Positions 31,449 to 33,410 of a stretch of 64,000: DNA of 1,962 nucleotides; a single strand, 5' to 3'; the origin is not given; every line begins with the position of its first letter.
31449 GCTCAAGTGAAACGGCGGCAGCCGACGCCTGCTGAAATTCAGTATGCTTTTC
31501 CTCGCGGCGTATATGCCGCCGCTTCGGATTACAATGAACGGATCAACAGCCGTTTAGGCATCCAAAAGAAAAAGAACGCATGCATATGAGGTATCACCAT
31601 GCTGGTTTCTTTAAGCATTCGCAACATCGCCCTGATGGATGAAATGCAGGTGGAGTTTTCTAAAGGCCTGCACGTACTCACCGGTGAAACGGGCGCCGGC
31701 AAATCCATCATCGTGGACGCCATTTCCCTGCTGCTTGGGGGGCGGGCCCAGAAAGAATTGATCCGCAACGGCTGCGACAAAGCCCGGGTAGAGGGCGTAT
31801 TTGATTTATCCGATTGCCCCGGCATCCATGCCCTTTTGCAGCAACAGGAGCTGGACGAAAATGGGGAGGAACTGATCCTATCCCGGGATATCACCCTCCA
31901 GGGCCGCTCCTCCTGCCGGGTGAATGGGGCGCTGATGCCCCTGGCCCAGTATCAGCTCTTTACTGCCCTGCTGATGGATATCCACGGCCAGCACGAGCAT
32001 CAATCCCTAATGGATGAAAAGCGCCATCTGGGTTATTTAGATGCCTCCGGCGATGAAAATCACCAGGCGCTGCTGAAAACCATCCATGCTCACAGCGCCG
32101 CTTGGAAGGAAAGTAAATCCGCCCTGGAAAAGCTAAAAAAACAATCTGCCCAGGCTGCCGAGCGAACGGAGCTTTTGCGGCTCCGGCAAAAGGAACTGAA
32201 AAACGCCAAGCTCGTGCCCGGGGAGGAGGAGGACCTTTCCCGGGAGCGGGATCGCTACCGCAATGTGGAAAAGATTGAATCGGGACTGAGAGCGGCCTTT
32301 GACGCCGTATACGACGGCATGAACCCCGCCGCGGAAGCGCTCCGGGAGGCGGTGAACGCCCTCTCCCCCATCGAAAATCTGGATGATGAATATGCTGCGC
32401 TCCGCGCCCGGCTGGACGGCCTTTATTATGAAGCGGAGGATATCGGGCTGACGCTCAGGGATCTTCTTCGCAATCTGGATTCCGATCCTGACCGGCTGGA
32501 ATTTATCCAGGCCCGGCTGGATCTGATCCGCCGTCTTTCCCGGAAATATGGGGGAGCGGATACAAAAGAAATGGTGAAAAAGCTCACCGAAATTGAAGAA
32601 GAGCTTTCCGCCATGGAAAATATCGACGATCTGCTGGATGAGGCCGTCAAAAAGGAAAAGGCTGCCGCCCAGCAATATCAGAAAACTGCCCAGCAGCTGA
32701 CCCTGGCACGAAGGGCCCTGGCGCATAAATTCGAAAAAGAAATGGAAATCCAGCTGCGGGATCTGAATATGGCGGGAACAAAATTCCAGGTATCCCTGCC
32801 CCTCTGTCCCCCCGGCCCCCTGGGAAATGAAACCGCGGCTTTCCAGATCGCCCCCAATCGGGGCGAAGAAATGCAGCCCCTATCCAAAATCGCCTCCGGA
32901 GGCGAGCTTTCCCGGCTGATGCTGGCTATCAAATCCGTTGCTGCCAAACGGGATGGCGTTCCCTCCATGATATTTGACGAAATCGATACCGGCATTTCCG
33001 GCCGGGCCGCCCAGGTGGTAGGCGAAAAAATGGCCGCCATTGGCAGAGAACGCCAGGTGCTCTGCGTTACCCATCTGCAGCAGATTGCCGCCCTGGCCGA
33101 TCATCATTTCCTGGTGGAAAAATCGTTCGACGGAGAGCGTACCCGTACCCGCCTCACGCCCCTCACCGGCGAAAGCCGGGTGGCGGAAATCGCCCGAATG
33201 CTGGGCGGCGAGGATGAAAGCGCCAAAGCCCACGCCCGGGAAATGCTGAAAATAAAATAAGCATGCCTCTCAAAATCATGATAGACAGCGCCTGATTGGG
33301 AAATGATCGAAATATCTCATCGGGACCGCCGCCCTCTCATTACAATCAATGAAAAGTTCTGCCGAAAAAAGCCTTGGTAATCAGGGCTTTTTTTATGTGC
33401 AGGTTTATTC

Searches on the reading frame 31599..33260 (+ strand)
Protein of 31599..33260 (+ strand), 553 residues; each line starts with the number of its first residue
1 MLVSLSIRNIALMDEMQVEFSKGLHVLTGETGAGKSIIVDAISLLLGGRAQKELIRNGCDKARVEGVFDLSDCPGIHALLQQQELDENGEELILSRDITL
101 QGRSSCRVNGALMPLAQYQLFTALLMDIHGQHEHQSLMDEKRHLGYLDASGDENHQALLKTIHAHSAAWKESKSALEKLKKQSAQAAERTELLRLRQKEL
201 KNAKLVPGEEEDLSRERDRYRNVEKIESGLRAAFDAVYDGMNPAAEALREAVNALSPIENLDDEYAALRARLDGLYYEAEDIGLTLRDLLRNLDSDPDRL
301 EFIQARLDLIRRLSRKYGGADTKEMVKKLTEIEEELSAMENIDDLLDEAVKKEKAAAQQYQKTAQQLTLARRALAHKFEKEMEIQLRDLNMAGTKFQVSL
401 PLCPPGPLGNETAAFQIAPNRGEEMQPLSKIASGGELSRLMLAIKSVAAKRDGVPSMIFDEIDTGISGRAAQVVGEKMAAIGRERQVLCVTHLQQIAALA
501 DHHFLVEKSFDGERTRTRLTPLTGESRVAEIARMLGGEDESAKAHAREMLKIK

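Call 89: search_protein_families(library=pfam, proteins=[window:31599-33260:+], max_evalue=0.00001)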
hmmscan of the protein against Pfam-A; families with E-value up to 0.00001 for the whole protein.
window:31599-33260:+ (553 aa): 4 families
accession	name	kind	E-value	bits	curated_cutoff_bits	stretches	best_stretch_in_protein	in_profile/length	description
PF02463.25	SMC_N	-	2.6e-16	60.1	40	1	13-508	13-213/220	RecF/RecN/SMC N terminal domain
PF13476.12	AAA_23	-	2.5e-09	38.5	27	1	4-340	1-167/201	AAA domain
PF13555.12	AAA_29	-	2.5e-07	30.8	27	1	4-50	3-50/61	P-loop containing region of AAA domain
PF13175.12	AAA_15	-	2.4e-06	27.9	32.1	1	1-434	1-304/374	AAA ATPase domain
